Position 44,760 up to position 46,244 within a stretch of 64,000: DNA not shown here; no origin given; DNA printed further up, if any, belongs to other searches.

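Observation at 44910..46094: Secreted protein made of about 15 tandem cysteine octad repeats (C-x7-C), Q/R/N-rich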

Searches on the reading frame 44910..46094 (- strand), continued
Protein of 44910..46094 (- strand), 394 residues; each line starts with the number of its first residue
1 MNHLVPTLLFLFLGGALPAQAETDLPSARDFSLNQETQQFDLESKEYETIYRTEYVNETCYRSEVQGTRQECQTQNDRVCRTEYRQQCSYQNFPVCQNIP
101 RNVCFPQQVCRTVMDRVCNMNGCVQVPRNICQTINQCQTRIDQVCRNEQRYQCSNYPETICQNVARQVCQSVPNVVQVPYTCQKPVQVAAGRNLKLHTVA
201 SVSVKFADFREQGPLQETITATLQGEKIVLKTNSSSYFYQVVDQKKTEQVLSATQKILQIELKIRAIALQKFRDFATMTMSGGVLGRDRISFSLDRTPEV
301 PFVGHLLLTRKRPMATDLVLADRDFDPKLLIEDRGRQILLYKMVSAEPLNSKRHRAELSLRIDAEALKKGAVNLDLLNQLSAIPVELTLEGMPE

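Call 27: list_cluster_members(proteins=[P0074, P0078, P0044, P0025, P0042, P0147, P0156, P0122, P0017, P0058])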
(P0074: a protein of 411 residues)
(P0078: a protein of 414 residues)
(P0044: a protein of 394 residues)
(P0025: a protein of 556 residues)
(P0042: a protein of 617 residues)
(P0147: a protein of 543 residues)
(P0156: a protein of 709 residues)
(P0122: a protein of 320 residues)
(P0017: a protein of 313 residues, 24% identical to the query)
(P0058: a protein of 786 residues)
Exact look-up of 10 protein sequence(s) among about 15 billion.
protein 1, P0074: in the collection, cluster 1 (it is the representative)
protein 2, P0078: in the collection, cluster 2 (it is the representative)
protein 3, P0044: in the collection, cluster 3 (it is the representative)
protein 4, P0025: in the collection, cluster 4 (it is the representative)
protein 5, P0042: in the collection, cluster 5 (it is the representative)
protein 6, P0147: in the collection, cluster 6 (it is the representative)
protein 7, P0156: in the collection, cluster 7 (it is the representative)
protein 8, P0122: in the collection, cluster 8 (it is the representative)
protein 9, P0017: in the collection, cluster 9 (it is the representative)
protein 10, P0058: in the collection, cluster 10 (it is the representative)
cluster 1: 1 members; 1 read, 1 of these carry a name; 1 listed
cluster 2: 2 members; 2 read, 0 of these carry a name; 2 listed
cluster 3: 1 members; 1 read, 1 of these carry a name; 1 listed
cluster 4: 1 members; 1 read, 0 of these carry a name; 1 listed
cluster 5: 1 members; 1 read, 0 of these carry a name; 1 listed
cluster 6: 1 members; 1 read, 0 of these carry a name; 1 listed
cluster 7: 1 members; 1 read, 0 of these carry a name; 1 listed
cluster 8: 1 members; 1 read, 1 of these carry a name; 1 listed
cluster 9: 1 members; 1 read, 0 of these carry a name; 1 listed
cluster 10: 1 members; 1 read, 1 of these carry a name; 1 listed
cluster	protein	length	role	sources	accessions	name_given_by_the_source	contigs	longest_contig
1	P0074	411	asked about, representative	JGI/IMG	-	hypothetical protein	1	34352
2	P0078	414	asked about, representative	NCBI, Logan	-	-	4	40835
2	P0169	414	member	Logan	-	-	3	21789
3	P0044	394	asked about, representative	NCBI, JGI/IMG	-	hypothetical protein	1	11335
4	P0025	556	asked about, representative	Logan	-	-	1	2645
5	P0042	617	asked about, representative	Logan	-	-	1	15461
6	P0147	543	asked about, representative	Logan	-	-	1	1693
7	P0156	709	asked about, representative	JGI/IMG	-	-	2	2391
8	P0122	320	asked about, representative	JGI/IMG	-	hypothetical protein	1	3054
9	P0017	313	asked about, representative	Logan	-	-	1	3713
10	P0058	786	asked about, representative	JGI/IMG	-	hypothetical protein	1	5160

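Call 30: search_protein_families(library=pfam, proteins=[P0147, P0156, P0084, P0058, P0042, P0060, P0090, P0096, P0117], max_evalue=0.01)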
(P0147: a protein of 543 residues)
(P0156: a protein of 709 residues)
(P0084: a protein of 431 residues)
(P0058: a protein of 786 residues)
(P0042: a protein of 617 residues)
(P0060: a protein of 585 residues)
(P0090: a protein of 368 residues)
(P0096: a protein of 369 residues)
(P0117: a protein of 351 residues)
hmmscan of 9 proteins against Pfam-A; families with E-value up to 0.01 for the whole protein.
P0147 (543 aa): 0 families

P0156 (709 aa): 0 families

P0084 (431 aa): 0 families

P0058 (786 aa): 1 family
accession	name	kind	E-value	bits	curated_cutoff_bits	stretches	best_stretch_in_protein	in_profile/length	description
PF02389.20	Cornifin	-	2.7e-05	24.8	34.8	1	181-283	14-118/135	Cornifin (SPRR) family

P0042 (617 aa): 0 families

P0060 (585 aa): 0 families

P0090 (368 aa): 0 families

P0096 (369 aa): 0 families

P0117 (351 aa): 0 families

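Call 32: find_homologous_proteins(query=P0078)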
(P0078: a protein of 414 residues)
Query P0078 (414 aa): 205 proteins with E <= 0.001 among 1822 candidates; the best 120 are listed.
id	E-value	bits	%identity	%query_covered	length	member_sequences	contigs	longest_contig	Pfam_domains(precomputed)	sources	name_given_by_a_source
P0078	1.5e-283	958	100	100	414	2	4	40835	-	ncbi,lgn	-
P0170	2.2e-169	582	59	99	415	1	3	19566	-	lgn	-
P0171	1.2e-168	579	59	99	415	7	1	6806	-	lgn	-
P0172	6.3e-167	574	60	98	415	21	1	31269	-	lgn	-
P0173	8.4e-131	455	46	98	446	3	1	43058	-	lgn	-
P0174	9.9e-130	451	45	99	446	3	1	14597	-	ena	-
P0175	7.0e-128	445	48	98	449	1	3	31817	-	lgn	-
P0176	1.4e-123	431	47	98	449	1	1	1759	-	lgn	-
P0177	8.4e-123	428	48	98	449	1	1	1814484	-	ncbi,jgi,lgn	ncbi:MAG: hypothetical protein WC635_06050 [Bacteriovorax sp.]|jgi:hypothetical protein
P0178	4.8e-121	423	47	98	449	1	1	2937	-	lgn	-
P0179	5.0e-119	416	46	98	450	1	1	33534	-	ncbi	ncbi:MAG: hypothetical protein ACXVLQ_08260 [Bacteriovorax sp.]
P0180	1.4e-118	414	47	95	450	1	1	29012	-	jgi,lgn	jgi:hypothetical protein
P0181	3.0e-118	413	45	98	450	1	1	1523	-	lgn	-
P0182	3.5e-113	397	45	95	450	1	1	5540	-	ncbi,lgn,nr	ncbi:MAG: hypothetical protein PHY93_20290 [Bacteriovorax sp.]|nr:hypothetical protein [Bacteriovora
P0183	1.4e-110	388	45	98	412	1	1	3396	-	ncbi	-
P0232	6.0e-80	287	40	88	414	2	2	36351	-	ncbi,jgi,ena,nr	ncbi:MAG: hypothetical protein HN509_06965 [Halobacteriovoraceae bacterium]|jgi:hypothetical protein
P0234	3.4e-78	281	34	81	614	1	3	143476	-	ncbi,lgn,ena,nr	ncbi:MAG: hypothetical protein ISR65_06525 [Bacteriovoracaceae bacterium]|nr:hypothetical protein [B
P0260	5.4e-62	228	36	94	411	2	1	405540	-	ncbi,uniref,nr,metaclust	ncbi:hypothetical protein [Bacteriovorax sp. Seq25_V]|uniref:hypothetical protein n=1 Tax=Bacteriovo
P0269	5.3e-58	215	34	91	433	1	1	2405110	-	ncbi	-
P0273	1.8e-53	200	35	83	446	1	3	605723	-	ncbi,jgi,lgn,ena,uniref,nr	ncbi:hypothetical protein A9Q84_00625 [Halobacteriovorax marinus]|uniref:AMIN domain-containing prot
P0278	4.9e-49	185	32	87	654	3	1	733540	-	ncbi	-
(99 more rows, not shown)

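Call 33: find_encoding_contigs(protein=P0078, flank=8000, max_places=2)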
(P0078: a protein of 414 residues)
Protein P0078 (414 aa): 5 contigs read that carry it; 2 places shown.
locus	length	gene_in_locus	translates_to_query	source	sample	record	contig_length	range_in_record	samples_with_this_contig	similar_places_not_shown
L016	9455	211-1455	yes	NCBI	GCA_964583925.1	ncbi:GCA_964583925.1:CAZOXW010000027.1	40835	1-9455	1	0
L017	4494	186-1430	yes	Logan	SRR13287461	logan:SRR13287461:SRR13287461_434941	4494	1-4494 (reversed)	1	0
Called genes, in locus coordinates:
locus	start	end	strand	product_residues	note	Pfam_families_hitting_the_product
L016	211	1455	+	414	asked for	-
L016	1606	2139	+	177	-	-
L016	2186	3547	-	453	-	PF10613:Lig_chan-Glu_bd (faint), PF00497:SBP_bac_3, PF01464:SLT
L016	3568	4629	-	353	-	PF01551:Peptidase_M23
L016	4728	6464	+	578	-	PF00270:DEAD, PF04851:ResIII, PF18766:SWI2_SNF2 (weak), PF00271:Helicase_C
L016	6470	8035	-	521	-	-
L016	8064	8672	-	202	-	PF13036:LpoB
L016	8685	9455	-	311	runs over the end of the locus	PF02169:LPP20 (weak)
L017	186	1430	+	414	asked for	-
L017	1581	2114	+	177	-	-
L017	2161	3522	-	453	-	PF10613:Lig_chan-Glu_bd (faint), PF00497:SBP_bac_3, PF01464:SLT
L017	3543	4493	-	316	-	?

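Call 34: find_encoding_contigs(protein=P0020, flank=8000, max_places=2)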
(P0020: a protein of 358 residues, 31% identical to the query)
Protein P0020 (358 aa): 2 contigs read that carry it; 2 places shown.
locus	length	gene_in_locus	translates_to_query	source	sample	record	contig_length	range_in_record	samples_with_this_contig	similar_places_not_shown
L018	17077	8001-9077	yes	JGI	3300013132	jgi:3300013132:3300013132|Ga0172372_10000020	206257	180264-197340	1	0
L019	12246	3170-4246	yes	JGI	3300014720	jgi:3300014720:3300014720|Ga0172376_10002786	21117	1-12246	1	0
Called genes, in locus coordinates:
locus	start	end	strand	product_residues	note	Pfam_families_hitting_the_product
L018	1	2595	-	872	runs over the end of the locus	PF02687:FtsX (weak)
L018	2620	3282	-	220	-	PF00005:ABC_tran, PF02463:SMC_N (faint), PF13304:AAA_21 (faint)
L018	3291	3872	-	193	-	PF25182:NonGDSL (faint), PF00657:Lipase_GDSL, PF13472:Lipase_GDSL_2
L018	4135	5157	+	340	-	PF01400:Astacin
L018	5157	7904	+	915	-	-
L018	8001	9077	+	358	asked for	-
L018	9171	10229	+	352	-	PF00561:Abhydrolase_1, PF12146:Hydrolase_4 (weak), PF12697:Abhydrolase_6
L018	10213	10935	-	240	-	PF12799:LRR_4 (faint), PF00560:LRR_1 (faint), PF13855:LRR_8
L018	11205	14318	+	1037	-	-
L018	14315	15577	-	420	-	PF13740:ACT_6, PF21086:ACT_PSP_2 (weak), PF00702:Hydrolase, PF06888:Put_Phosphatase (weak), PF12710:HAD, PF08282:Hydrolase_3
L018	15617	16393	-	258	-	PF01066:CDP-OH_P_transf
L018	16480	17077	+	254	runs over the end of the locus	PF07238:PilZ (weak)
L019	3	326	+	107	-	?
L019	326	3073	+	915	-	-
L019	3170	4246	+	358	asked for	-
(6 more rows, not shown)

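Call 39: search_protein_families(library=pfam, proteins=[P0273, P0260, P0177, P0232, P0234, P0078, P0015, P0020, P0278], max_evalue=10)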
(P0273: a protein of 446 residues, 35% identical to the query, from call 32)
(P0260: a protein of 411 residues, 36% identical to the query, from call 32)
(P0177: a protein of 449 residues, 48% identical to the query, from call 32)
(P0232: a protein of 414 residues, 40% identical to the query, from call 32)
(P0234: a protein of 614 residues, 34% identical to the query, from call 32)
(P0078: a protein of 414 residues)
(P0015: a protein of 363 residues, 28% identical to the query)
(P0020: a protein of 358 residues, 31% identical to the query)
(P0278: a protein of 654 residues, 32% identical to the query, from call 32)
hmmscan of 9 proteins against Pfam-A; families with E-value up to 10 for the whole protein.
P0273 (446 aa): 1 family
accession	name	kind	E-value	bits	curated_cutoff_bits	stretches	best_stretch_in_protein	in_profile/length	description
PF14289.11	DUF4369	-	0.055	14.5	25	1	254-307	24-79/91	Domain of unknown function (DUF4369)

P0260 (411 aa): 0 families

P0177 (449 aa): 0 families

P0232 (414 aa): 0 families

P0234 (614 aa): 1 family
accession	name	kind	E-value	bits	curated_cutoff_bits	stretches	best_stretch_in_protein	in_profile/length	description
PF14382.12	ECR1_N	-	3.8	7.8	27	0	207-216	3-12/38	Exosome complex exonuclease RRP4 N-terminal region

P0078 (414 aa): 0 families

P0015 (363 aa): 0 families

P0020 (358 aa): 0 families

P0278 (654 aa): 1 family
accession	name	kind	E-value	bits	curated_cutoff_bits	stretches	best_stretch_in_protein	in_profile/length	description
PF25656.1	DUF7945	-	0.24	12.1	27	1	186-264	26-104/123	Domain of unknown function (DUF7945)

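Call 40: search_solved_structures(query=A1, max_evalue=10)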
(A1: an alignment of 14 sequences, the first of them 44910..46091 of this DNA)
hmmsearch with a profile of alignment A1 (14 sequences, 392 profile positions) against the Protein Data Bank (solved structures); distinct sequences matched with E-value up to 10: 1.
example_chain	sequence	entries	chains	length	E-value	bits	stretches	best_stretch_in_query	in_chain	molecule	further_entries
6eyg_A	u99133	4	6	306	1.9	10.6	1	238-326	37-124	Osmotically activated L-carnitine/choline ABC transporter substrate-binding protein OpuCC | Choline binding protein OpuBC | Choline-binding protein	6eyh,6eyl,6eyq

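Call 42: fold_search(model_id=the predicted structure, library=pdb)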
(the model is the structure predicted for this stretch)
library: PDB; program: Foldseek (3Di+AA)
matches with E <= 10: 1751; with E <= 0.001: 4
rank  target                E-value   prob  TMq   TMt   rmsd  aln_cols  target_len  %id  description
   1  6psn_A                5.1e-06  1.00  0.19  0.15  32.8       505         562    7  Anthrax toxin protective antigen channels bound to lethal factor (released 2020-03-04)
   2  6o2n_A                1.7e-04  0.63  0.10  0.08  32.8       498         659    7  CDTb Double Heptamer Short Form Modeled from Cryo-EM Map Reconstructed using C7 Symmetry (released 2019-10-30)
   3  6uwr_A                2.6e-04  0.90  0.13  0.09  33.3       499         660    8  Clostridium difficile binary toxin translocase CDTb in asymmetric tetradecamer conformation (released 2020-01-22)
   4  9jsg                  5.9e-04  0.91  0.13  0.10  32.5       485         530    8  Clostridium perfringens iota toxin pore Ib in pore state (released 2025-05-14)
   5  5ec5_C                1.0e-03  0.28  0.07  0.09  39.4       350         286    9  Crystal structure of lysenin pore (released 2016-05-18)
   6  5ec5_L                1.1e-03  0.66  0.12  0.15  41.1       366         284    9  Crystal structure of lysenin pore (released 2016-05-18)
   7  5ec5_F                1.3e-03  0.54  0.09  0.11  40.1       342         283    9  Crystal structure of lysenin pore (released 2016-05-18)
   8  7vnn_D                2.3e-03  0.30  0.10  0.07  35.3       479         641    8  Complex structure of Clostridioides difficile enzymatic component (CDTa) and binding component (CDTb) pore with long s (released 2022-10-26)
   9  6uwi_E                2.4e-03  0.44  0.11  0.08  32.3       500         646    8  Crystal structure of the Clostridium difficile translocase CDTb (released 2020-01-22)
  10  6uwi_D                2.7e-03  0.33  0.11  0.08  34.0       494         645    9  Crystal structure of the Clostridium difficile translocase CDTb (released 2020-01-22)
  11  5ec5_M                3.3e-03  0.47  0.09  0.12  40.0       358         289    9  Crystal structure of lysenin pore (released 2016-05-18)
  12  7vnn_A                3.8e-03  0.28  0.10  0.07  36.0       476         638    8  Complex structure of Clostridioides difficile enzymatic component (CDTa) and binding component (CDTb) pore with long s (released 2022-10-26)
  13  5ec5_E                4.4e-03  0.38  0.09  0.12  39.8       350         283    8  Crystal structure of lysenin pore (released 2016-05-18)
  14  5ec5_A                4.9e-03  0.41  0.09  0.12  40.3       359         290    9  Crystal structure of lysenin pore (released 2016-05-18)
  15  6uwi_A                4.9e-03  0.35  0.11  0.08  32.2       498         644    8  Crystal structure of the Clostridium difficile translocase CDTb (released 2020-01-22)
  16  5ec5_B                5.9e-03  0.35  0.10  0.13  40.6       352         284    7  Crystal structure of lysenin pore (released 2016-05-18)
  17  5ec5_D                6.5e-03  0.47  0.11  0.14  40.4       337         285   10  Crystal structure of lysenin pore (released 2016-05-18)
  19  5ec5_I                7.9e-03  0.44  0.11  0.13  40.4       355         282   10  Crystal structure of lysenin pore (released 2016-05-18)
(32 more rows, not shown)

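Call 49: find_encoding_contigs(protein=P0177, flank=7000, max_places=1)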
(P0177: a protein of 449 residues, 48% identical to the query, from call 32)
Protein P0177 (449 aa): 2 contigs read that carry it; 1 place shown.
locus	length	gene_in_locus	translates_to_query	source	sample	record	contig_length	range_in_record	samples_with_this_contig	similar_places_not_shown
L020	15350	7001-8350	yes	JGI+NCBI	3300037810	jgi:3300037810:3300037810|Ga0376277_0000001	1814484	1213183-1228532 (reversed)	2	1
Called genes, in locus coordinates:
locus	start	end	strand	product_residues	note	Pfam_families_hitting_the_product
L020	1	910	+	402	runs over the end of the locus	PF07958:DUF1688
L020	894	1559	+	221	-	PF14681:UPRTase, PF00156:Pribosyltran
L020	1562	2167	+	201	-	PF00485:PRK, PF13238:AAA_18 (weak)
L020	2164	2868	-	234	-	PF00072:Response_reg, PF00486:Trans_reg_C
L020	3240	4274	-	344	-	PF04055:Radical_SAM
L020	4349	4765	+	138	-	-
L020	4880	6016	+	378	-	-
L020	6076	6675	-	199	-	PF03734:YkuD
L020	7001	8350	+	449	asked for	-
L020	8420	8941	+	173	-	PF02834:LigT_PEase (weak), PF13563:2_5_RNA_ligase2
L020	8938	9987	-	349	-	-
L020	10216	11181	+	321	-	PF00756:Esterase, PF10503:Esterase_PHB, PF00326:Peptidase_S9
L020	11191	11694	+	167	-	-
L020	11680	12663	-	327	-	-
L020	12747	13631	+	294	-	PF02089:Palm_thioest (weak), PF07819:PGAP1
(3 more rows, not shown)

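Call 50: find_encoding_contigs(protein=P0273, flank=7000, max_places=1)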
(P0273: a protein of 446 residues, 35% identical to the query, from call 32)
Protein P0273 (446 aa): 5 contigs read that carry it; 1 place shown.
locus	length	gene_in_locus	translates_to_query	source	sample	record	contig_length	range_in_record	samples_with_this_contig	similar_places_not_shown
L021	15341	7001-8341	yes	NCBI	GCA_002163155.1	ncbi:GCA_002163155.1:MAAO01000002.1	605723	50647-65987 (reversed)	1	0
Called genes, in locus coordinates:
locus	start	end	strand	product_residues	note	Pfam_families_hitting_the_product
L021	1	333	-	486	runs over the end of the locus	PF00270:DEAD, PF04851:ResIII, PF00271:Helicase_C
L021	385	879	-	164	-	-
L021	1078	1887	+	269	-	PF06147:DUF968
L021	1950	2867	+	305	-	-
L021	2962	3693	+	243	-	PF20772:TACO1_YebC_N, PF01709:Transcrip_reg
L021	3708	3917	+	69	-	-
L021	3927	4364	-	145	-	-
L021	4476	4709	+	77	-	PF12843:QSregVF_b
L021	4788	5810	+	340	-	PF01728:FtsJ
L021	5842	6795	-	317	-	PF00248:Aldo_ket_red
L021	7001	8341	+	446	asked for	-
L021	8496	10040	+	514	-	PF01645:Glu_synthase, PF01070:FMN_dh (weak)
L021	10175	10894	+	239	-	PF18626:Gln_deamidase_2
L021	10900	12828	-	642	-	PF08448:PAS_4, PF02518:HATPase_c, PF00072:Response_reg (weak)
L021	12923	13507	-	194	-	PF00440:TetR_N, PF16925:TetR_C_13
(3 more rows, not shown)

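Call 51: find_encoding_contigs(protein=P0269, flank=7000, max_places=1)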
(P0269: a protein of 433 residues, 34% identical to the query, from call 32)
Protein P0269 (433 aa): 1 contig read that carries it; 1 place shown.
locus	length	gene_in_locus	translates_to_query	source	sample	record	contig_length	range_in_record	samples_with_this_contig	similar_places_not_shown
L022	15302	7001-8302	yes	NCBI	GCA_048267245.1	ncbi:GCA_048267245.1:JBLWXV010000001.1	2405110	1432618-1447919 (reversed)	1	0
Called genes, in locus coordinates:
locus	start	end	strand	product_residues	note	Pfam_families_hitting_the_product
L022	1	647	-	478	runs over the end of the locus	PF00749:tRNA-synt_1c, PF19269:Anticodon_2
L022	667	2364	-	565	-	PF00749:tRNA-synt_1c, PF03950:tRNA-synt_1c_C, PF20974:tRNA-synt_1c_C2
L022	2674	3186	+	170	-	-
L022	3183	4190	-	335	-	PF01300:Sua5_yciO_yrdC, PF03481:Sua5_C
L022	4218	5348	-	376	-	-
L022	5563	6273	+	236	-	PF00486:Trans_reg_C (weak)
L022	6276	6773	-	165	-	-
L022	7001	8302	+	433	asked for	-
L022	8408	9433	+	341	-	PF01595:CNNM, PF00571:CBS (weak)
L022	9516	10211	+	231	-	-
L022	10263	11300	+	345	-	PF04307:YdjM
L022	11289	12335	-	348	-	PF08240:ADH_N, PF00107:ADH_zinc_N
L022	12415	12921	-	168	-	-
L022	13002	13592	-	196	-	-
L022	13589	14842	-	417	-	PF00067:p450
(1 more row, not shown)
